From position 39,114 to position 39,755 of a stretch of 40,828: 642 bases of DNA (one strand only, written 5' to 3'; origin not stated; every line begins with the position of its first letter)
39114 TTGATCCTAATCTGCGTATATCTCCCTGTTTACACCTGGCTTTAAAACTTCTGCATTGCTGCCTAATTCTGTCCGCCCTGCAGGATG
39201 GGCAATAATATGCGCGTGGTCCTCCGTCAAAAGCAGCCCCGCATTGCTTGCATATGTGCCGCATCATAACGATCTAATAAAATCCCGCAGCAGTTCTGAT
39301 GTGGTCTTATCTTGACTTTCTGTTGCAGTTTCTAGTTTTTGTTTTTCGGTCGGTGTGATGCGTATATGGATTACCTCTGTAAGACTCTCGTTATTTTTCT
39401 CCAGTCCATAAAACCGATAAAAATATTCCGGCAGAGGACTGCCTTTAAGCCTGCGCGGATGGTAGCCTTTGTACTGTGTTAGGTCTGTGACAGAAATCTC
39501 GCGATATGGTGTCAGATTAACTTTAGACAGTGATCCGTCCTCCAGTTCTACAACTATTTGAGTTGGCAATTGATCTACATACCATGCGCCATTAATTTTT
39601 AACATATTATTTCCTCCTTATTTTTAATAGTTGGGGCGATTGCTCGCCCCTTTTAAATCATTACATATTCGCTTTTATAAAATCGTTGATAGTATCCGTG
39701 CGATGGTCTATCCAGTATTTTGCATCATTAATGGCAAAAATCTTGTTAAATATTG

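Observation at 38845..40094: Self-contained, tightly regulated three-gene accessory operon between lysin and attP (candidate anti-defence, defence or conversion module)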

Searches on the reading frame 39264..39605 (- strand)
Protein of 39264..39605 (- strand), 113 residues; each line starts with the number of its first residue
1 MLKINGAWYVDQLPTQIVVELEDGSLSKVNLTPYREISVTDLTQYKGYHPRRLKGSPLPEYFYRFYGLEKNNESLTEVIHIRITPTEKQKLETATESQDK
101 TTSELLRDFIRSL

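Call 3: search_protein_families(library=pfam, proteins=[window:39264-39605:-], max_evalue=1)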
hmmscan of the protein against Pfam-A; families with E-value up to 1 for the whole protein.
window:39264-39605:- (113 aa): 1 family
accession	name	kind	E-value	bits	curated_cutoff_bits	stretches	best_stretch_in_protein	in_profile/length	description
PF21983.2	NikA-like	-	0.001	19.6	27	1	76-108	4-36/72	Mobilization protein NikA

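Call 4: search_protein_families(library=phrogs, proteins=[window:39264-39605:-], max_evalue=1)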
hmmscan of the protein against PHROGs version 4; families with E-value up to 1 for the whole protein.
window:39264-39605:- (113 aa): 3 families
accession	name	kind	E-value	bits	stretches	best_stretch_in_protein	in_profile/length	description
phrog_876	-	transcription regulation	0.0035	17.9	1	68-112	60-103/239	transcriptional repressor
phrog_28287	-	unknown function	0.026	15.7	1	71-112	14-56/113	-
phrog_19583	-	unknown function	0.027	15.7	1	73-108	3-38/113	-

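Call 10: search_protein_families(library=padloc, proteins=[window:39264-39605:-], max_evalue=1)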
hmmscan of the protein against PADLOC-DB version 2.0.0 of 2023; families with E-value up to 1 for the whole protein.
window:39264-39605:- (113 aa): 0 families

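Call 11: search_protein_families(library=ncbifam, proteins=[window:39264-39605:-], max_evalue=1)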
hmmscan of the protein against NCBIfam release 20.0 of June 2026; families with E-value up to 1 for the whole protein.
window:39264-39605:- (113 aa): 1 family
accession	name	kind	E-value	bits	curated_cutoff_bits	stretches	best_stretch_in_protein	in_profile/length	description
NF041264.1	MobA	equivalog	0.14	12.7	80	1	76-107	4-35/91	plasmid mobilization protein MobA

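Call 14: find_homologous_proteins(query=window:39264-39605:-)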
Query window:39264-39605:- (113 aa): 29 proteins with E <= 0.001 among 35 candidates.
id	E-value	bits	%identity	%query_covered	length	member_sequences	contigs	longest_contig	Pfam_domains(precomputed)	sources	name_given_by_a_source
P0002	3.1e-68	244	100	100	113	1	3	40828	-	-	-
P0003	1.4e-41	159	62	99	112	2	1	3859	PF21983.3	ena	-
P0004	4.4e-41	157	62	100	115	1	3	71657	-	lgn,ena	-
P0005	2.2e-39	152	59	99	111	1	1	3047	PF21983.3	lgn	-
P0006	8.3e-39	150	60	100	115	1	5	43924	-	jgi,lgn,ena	-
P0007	1.5e-38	149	60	100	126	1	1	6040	-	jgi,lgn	jgi:hypothetical protein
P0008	2.4e-38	148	61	96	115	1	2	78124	-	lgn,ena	-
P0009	3.8e-38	148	60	99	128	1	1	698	-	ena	-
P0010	4.3e-38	147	59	100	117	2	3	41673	-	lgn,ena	-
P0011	9.2e-38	146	56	100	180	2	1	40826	-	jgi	jgi:hypothetical protein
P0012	1.7e-37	146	60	96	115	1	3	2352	-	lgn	-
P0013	3.1e-37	145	60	96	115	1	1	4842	-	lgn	-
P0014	3.4e-37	145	56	100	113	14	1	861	-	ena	-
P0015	4.7e-37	144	58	98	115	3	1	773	-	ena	-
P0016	4.7e-37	144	59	98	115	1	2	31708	-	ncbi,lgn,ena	-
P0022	9.5e-36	140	59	99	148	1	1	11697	PF21983.3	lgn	-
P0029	5.7e-31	125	52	96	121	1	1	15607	PF21983.3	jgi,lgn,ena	-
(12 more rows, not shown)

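Call 17: find_encoding_contigs(protein=P0004, flank=6000, max_places=3)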
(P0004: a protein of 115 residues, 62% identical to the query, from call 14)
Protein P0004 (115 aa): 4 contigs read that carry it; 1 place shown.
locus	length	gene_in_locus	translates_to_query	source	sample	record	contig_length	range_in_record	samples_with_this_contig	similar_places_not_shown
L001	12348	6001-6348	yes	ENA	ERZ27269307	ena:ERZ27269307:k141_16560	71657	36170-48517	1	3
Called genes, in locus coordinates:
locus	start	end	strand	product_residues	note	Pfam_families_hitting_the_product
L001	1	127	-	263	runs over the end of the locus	PF00574:CLP_protease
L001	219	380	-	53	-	-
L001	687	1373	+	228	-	PF07238:PilZ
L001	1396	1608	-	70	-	-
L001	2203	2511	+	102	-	PF01381:HTH_3, PF12844:HTH_19, PF13560:HTH_31 (weak)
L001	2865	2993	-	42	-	-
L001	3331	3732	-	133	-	-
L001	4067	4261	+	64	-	PF23768:DUF7167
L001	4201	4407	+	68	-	-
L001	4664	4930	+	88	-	-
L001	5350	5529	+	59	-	-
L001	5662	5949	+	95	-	-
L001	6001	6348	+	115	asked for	-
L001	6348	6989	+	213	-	-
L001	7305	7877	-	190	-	PF01520:Amidase_3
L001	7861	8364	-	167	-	PF05105:Phage_holin_4_1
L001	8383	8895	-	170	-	-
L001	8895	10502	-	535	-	PF13385:Laminin_G_3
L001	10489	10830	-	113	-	-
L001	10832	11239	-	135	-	PF23140:Gp80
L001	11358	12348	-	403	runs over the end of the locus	-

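Call 18: find_encoding_contigs(protein=P0006, flank=6000, max_places=3)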
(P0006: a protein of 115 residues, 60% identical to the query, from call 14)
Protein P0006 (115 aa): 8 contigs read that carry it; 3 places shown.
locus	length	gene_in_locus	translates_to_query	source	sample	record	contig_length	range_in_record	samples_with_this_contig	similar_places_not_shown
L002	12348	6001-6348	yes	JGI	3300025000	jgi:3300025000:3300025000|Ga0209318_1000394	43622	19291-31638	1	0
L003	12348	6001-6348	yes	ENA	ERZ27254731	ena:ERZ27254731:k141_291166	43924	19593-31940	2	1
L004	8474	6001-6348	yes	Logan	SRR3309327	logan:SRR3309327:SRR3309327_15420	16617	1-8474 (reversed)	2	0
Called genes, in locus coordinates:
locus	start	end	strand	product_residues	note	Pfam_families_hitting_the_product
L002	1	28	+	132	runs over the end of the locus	PF06995:Phage_P2_GpU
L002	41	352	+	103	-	PF04965:GPW_gp25 (weak)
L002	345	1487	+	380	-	PF04865:Baseplate_J, PF26078:Baseplate_J_M, PF26079:Baseplate_J_C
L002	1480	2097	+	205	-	PF09684:Tail_P2_I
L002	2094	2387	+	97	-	-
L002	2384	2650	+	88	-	-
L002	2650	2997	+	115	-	-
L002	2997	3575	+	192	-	-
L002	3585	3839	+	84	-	-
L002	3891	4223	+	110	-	-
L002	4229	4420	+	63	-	-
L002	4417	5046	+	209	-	PF01510:Amidase_2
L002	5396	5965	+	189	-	-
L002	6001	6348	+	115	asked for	-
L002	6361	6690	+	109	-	PF02082:Rrf2 (weak), PF08279:HTH_11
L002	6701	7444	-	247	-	PF05154:TM2, PF12978:DUF3862 (weak), PF04355:BamE (weak), PF07467:BLIP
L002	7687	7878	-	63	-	PF07878:RHH_5 (weak)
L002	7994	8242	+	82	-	PF20648:DUF6809 (weak)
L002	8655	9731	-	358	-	PF14659:Phage_int_SAM_3, PF00589:Phage_integrase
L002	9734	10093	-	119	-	PF07022:Phage_CI_repr (weak), PF12844:HTH_19, PF13560:HTH_31, PF01381:HTH_3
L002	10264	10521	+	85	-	-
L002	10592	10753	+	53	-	-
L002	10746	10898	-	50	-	-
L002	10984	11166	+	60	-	-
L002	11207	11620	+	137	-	-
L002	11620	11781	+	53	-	-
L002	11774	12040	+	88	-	-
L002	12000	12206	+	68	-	-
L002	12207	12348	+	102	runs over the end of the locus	-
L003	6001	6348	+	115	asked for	-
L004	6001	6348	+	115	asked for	-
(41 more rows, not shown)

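Call 19: find_encoding_contigs(protein=P0008, flank=5000, max_places=2)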
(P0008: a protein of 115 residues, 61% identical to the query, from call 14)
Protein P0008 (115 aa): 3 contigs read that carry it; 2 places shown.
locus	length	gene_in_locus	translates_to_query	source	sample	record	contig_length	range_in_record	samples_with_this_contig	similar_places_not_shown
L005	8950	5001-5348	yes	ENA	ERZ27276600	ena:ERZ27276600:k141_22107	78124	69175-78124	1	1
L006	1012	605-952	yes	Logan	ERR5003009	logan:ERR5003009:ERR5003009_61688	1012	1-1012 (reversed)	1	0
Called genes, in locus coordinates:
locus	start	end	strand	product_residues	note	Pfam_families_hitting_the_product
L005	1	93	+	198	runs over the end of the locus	PF01991:vATP-synt_E (faint)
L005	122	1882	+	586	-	PF02874:ATP-synt_ab_N, PF16886:ATP-synt_ab_Xtn, PF00006:ATP-synt_ab, PF22919:ATP-synt_VA_C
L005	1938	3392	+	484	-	PF02874:ATP-synt_ab_N, PF00006:ATP-synt_ab, PF22919:ATP-synt_VA_C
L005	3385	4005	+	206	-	PF01813:ATP-synt_D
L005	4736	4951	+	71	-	-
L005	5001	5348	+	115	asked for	-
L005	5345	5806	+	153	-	-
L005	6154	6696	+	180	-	PF02452:PemK_toxin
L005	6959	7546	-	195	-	-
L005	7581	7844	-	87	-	PF19791:DUF6275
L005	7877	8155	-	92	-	-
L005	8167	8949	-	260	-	?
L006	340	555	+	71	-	-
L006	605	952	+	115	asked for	-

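Call 20: find_encoding_contigs(protein=P0010, flank=5000, max_places=2)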
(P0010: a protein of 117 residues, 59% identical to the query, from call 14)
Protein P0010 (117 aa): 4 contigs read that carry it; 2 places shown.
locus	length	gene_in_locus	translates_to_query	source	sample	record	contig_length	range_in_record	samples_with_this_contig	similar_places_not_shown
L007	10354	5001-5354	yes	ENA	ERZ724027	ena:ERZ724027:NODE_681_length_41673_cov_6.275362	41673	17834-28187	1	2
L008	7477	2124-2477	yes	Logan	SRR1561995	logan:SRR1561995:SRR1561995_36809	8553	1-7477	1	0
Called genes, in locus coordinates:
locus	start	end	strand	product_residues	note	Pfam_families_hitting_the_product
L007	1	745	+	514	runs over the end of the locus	PF00239:Resolvase, PF07508:Recombinase, PF13408:Zn_ribbon_recom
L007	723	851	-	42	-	-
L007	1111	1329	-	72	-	-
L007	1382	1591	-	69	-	-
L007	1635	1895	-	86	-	-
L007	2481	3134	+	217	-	-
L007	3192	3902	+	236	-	-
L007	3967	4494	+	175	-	-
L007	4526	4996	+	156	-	-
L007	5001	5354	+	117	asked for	-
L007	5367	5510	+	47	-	-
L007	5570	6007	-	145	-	-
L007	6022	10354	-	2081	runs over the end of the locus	PF18834:LPD22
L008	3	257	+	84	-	?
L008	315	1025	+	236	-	-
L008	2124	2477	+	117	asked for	-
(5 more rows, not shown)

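Call 21: find_encoding_contigs(protein=P0011, flank=5000, max_places=2)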
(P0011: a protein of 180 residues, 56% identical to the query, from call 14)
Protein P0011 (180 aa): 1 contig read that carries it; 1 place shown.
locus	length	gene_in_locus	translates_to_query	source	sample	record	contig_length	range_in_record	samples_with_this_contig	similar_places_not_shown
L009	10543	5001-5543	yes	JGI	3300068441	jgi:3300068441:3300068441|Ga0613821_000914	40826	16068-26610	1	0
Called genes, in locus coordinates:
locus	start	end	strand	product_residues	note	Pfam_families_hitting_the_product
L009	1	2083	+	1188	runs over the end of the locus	-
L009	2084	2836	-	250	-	-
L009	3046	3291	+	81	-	-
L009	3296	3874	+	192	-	PF01520:Amidase_3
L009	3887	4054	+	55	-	-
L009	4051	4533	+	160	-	-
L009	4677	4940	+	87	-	-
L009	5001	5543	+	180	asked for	-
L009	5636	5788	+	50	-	-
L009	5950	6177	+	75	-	-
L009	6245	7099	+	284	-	-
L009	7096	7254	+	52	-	-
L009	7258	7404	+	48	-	-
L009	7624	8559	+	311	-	-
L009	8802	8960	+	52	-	-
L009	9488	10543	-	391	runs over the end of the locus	PF14659:Phage_int_SAM_3 (weak), PF00589:Phage_integrase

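Call 23: find_related_loci(query=A1, collection=viral_contigs, flank=4000)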
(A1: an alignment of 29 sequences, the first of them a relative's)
Query A1 (113 aa) in viral_contigs; peptide patterns used: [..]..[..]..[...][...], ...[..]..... (x = any residue, [..] = any of these).
71 stretches matched a pattern; 12 encode a relative of the query (tblastn E <= 1e-3); 12 distinct loci.
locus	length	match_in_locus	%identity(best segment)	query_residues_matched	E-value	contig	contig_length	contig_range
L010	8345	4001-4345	60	1-113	2e-45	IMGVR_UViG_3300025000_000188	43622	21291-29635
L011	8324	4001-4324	61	4-111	1e-45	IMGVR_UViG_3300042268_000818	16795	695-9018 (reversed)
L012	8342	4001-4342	59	1-112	2e-45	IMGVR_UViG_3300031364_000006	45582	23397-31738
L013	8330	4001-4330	56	4-113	4e-44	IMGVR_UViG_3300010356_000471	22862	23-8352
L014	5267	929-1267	57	1-113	8e-44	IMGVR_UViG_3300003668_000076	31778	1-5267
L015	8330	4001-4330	58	2-111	2e-43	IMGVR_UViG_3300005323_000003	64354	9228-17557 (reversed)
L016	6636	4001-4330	57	2-111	1e-42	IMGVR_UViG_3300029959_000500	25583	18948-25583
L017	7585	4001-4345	57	1-113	1e-41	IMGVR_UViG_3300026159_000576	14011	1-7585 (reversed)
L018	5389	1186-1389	63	4-71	2e-27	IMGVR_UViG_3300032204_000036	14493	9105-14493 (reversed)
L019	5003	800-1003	47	2-69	3e-22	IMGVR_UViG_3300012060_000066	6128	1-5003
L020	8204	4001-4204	47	2-69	3e-22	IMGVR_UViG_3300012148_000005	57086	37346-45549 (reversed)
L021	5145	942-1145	47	2-69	3e-22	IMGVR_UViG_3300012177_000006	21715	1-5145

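Call 24: find_related_loci(query=A1, collection=genome_contigs, flank=4000)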
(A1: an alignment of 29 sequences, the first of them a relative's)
Query A1 (113 aa) in genome_contigs; peptide patterns used: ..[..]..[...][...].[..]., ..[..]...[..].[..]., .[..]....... (x = any residue, [..] = any of these).
67 stretches matched a pattern; 5 encode a relative of the query (tblastn E <= 1e-3); 5 distinct loci.
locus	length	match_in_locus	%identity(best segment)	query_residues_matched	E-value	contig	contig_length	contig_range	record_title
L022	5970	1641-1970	62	4-113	9e-47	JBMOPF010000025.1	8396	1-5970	MAG: Bacillota bacterium isolate Betzabe_MAG121 MAG121_25, whole genome shotgun sequence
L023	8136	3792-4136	59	1-113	4e-46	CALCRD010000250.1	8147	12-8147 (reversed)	MAG TPA_asm: uncultured Bacillus sp. isolate SRR1561991_bin.107_CONCOCT_v1.1_MAG genome assembly, contig: ERZ724030.6735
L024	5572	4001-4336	58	2-113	1e-45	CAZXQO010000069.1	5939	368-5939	MAG TPA_asm: uncultured Peptococcaceae bacterium isolate binchicken_co178_152 genome assembly, contig: NODE_15495_length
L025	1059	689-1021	55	2-113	8e-44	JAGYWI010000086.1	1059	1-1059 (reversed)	MAG: Candidatus Magnetomicrobium cryptolimnococcus isolate XYC XYC_MTB_NODE_758_length_1059_cov_0.802772, whole genome s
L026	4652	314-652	48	1-113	1e-35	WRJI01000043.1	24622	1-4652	MAG: Peptococcaceae bacterium isolate Nt197P3bin79 Ga0082212_10002891, whole genome shotgun sequence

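Call 36: predict_structure(alignment_id=A1)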
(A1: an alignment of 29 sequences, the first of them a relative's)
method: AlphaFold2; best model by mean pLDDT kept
length: 113 residues; sequences in the alignment: 29
mean_pLDDT: 85.9   pTM: 0.58
mean pLDDT of the five models: 85.9, 84.3, 76.0, 72.6, 70.2
residues with pLDDT >= 90: 46; 70-90: 60; 50-70: 7; < 50: 0
segments of 3 or more residues with pLDDT < 50: none
pLDDT, mean of each block of 10 residues (from residue 1): 91 87 92 89 91 86 92 65 87 83 83 81
secondary structure, 60 per line:
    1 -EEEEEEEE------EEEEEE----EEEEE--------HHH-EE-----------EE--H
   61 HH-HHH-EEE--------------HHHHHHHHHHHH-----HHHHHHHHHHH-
elements in order: E2-9 E16-21 E26-30 E68-70 H85-96 H102-112

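Call 39: fold_search(model_id=the predicted structure, library=pdb)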
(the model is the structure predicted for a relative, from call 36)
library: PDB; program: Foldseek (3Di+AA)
matches with E <= 10: 415; with E <= 0.001: 0
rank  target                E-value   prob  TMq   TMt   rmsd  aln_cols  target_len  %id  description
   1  3fif_C                1.1e+00  0.10  0.20  0.37  10.8        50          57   12  Crystal structure of the ygdR protein from E.coli. Northeast Structural Genomics target ER382A. (released 2009-01-06)
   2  4xlr_C                1.1e+00  0.08  0.21  0.03   8.7        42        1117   28  Crystal structure of T.aquaticus transcription initiation complex with CarD containing bubble promoter and RNA (released 2015-09-23)
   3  6asg_C                1.4e+00  0.08  0.19  0.03   8.6        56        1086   20  Crystal structure of Thermus thermophilus RNA polymerase core enzyme (released 2018-04-11)
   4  6h4d                  1.6e+00  0.07  0.20  0.10   8.4        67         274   18  Crystal structure of RsgA from Pseudomonas aeruginosa (released 2019-06-26)
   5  5d4d_M                1.7e+00  0.14  0.23  0.03   3.3        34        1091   29  Crystal structure of Thermus thermophilus product complex for transcription initiation with NAD and CTP (released 2016-07-06)
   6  5vhi_A                1.7e+00  0.12  0.21  0.08   7.9        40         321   12  Conformational Landscape of the p28-Bound Human Proteasome Regulatory Particle (released 2017-08-23)
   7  3fif_A                1.7e+00  0.09  0.21  0.38   9.9        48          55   14  Crystal structure of the ygdR protein from E.coli. Northeast Structural Genomics target ER382A. (released 2009-01-06)
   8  5d4c_M                1.7e+00  0.09  0.21  0.03   8.3        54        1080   20  Crystal structure of Thermus thermophilus product complex for transcription initiation with ATP and CTP (released 2016-07-06)
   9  2gbw_C                1.7e+00  0.08  0.20  0.06   8.5        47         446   15  Crystal Structure of Biphenyl 2,3-Dioxygenase from Sphingomonas yanoikuyae B1 (released 2007-03-20)
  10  2gbw_A                1.7e+00  0.08  0.20  0.06   8.5        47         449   15  Crystal Structure of Biphenyl 2,3-Dioxygenase from Sphingomonas yanoikuyae B1 (released 2007-03-20)
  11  4nng                  1.7e+00  0.06  0.18  0.14   9.0        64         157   17  Structural basis for targeting the ribosomal protein S1 of Mycobacterium tuberculosis by pyrazinamide (released 2014-12-24)
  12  8w8o_C                1.8e+00  0.10  0.21  0.03   3.5        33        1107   27  Thermus thermophilus initiation complex in the half-translocated state (released 2024-07-24)
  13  4oin_C                1.8e+00  0.10  0.21  0.03   3.4        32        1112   28  Crystal structure of Thermus thermophilus transcription initiation complex soaked with GE23077 (released 2014-05-07)
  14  4yws_B                1.8e+00  0.08  0.18  0.06   5.7        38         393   16  Thermostable enolase from Chloroflexus aurantiacus (released 2015-07-01)
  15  4wqt_C                1.9e+00  0.09  0.21  0.03   3.4        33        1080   27  Thermus thermophilus RNA polymerase complexed with an RNA cleavage stimulating factor (a GreA/Gfh1 chimeric protein) (released 2015-02-18)
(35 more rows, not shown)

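Call 50: find_related_loci(query=A1, collection=metagenome_contigs, flank=5000)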
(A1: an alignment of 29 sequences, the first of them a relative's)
Query A1 (113 aa) in metagenome_contigs; peptide patterns used: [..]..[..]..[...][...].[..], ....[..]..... (x = any residue, [..] = any of these).
139 stretches matched a pattern; 36 encode a relative of the query (tblastn E <= 1e-3); 36 distinct loci.
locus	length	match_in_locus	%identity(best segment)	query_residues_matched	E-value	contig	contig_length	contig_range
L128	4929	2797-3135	63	1-113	7e-50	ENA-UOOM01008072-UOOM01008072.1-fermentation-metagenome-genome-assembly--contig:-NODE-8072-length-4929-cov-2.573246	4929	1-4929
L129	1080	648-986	58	1-113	9e-50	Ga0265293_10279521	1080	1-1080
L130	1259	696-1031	62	2-113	2e-49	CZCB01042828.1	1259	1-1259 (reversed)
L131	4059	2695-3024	57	4-113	3e-46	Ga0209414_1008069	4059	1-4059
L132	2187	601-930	57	4-113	2e-46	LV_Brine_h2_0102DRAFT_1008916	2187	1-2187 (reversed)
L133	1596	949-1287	57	1-113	5e-47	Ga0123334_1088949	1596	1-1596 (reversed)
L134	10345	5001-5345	60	1-113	3e-45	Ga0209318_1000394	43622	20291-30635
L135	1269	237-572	57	2-113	7e-47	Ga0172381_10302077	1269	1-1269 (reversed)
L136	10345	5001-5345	59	1-113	5e-45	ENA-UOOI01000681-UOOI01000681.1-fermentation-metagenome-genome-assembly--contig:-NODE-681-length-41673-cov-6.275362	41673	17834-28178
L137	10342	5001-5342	59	1-112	4e-45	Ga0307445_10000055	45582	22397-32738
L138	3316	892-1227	58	2-113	1e-44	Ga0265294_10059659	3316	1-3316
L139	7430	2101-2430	56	4-113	7e-44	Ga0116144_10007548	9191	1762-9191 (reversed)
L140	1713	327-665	54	1-113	1e-43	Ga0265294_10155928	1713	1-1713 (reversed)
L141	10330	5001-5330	58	2-111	5e-43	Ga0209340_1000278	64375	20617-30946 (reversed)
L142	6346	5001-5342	58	1-113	1e-42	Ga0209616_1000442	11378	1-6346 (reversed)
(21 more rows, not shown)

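Call 72: search_solved_structures(query=A1, max_evalue=1, show_alignments=2)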
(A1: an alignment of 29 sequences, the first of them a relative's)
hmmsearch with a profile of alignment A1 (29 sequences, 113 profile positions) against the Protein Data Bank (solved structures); distinct sequences matched with E-value up to 1: 4.
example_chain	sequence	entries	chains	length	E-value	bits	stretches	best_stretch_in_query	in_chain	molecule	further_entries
9tn7_A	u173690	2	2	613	0.49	13.7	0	29-96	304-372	Coenzyme F420 hydrogenase/dehydrogenase beta subunit domain protein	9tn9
1mjh_A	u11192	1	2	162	0.57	13.5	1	24-99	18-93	PROTEIN (ATP-BINDING DOMAIN OF PROTEIN MJ0577)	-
9c7u_B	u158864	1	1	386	0.72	13.1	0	9-43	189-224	BOS complex subunit NOMO2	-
2ba3_A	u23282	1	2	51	0.9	12.8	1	71-108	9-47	NikA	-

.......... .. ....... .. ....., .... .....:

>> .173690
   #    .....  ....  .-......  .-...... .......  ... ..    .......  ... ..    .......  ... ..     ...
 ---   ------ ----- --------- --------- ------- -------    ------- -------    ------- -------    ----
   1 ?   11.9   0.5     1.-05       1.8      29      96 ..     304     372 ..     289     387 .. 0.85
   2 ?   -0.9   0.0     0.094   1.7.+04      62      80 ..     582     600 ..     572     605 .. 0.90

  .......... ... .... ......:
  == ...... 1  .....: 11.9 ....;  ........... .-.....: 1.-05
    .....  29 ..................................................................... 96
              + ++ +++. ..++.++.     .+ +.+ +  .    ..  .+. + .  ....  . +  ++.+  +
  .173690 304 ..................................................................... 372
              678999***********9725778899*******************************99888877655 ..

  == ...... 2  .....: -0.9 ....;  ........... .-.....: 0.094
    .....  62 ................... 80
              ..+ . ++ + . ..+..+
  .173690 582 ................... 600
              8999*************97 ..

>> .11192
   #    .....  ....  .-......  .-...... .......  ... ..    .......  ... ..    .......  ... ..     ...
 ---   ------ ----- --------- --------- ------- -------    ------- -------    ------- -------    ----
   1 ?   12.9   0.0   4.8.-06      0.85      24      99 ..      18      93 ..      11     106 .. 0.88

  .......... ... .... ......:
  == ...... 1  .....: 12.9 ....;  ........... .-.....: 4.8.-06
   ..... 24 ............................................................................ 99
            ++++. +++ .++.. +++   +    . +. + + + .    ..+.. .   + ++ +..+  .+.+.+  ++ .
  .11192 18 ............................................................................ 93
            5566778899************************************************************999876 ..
